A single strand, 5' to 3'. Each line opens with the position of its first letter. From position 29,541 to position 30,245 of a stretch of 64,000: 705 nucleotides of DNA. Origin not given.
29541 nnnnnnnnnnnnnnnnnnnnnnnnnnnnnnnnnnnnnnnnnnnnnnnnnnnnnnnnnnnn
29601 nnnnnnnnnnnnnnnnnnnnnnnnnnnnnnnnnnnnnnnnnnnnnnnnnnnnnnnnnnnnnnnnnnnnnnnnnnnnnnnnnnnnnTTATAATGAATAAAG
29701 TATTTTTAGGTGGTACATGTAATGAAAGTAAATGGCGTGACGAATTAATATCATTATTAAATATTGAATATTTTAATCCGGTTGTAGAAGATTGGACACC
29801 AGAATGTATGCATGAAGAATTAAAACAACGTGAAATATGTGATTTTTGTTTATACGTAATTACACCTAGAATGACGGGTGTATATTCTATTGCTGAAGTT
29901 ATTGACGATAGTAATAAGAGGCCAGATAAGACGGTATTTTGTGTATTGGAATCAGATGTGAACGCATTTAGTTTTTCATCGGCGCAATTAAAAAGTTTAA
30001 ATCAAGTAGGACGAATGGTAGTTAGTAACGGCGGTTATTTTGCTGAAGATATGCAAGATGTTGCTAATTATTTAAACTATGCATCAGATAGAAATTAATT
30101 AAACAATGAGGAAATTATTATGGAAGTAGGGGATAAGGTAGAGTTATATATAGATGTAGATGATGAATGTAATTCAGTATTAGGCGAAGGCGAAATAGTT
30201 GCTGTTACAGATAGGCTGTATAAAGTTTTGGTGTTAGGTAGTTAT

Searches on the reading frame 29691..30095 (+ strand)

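Call 75: search_protein_families(library=pfam, proteins=[window:29691-30095:+], max_evalue=0.001)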
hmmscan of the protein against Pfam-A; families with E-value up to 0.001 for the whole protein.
window:29691-30095:+ (135 aa): 1 family
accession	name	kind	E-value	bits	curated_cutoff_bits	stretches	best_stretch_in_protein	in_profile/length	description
PF15891.11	Nuc_deoxyri_tr2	-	1.6e-10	41.7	30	1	3-71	3-89/105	Nucleoside 2-deoxyribosyltransferase like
